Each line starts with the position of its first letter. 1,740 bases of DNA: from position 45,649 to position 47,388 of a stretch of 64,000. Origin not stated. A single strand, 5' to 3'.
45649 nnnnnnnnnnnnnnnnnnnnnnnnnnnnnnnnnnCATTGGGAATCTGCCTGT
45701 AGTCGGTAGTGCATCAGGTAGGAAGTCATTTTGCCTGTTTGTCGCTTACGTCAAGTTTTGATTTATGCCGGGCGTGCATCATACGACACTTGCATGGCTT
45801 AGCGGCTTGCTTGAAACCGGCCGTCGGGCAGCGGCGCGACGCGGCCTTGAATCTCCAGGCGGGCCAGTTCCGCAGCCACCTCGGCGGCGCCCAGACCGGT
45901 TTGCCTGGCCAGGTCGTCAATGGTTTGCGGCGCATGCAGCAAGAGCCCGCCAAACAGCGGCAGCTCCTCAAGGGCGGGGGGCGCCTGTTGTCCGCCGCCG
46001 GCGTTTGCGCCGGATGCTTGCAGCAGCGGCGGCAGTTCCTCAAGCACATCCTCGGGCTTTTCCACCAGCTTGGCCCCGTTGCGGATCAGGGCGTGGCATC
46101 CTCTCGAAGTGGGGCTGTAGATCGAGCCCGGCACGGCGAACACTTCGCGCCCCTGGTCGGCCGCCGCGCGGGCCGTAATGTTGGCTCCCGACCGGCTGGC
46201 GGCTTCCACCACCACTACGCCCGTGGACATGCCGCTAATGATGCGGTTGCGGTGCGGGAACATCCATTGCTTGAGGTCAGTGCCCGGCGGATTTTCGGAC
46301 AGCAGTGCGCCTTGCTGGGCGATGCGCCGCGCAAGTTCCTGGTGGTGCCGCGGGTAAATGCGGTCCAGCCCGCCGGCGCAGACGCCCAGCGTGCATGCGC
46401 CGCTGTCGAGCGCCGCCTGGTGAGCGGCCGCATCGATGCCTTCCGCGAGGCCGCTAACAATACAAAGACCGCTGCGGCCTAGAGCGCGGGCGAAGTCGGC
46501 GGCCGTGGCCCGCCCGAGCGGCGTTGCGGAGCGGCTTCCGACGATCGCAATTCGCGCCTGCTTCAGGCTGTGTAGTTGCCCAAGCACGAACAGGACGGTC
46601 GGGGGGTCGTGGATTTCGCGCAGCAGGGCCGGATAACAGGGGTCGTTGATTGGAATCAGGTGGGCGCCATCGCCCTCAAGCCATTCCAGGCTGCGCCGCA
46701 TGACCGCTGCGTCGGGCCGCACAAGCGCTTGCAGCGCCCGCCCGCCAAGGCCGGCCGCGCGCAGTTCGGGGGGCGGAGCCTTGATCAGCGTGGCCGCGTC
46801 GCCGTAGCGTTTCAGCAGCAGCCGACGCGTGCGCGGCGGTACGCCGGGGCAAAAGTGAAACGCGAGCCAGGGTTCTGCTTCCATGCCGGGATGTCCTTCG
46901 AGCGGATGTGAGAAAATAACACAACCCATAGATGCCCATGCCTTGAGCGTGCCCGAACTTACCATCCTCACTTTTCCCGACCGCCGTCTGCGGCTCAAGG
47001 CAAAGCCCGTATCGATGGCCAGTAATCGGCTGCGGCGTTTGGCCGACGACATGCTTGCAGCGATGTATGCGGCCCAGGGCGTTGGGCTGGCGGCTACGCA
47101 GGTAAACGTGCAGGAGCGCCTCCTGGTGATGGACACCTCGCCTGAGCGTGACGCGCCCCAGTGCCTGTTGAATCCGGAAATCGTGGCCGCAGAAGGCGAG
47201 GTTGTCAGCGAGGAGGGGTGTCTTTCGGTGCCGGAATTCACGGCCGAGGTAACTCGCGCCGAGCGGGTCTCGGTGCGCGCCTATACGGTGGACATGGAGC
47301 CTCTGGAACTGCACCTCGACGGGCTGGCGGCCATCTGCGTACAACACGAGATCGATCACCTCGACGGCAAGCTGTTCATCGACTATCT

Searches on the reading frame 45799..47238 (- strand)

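Call 65: search_protein_families(library=pfam, proteins=[window:45799-47238:-], max_evalue=0.001)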
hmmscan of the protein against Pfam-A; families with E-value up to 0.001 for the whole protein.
window:45799-47238:- (479 aa): 3 families
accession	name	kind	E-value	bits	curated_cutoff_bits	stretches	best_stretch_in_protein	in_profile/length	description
PF02481.21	DNA_processg_A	-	2.5e-76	256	29.6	1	188-393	3-211/212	DNA recombination-mediator protein A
PF17782.7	DprA_WH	-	2.4e-11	44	22.9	1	431-473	19-61/61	DprA winged helix domain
PF18306.6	LDcluster4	-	0.00045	20.3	26.3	0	229-288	3-63/151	SLOG cluster4 family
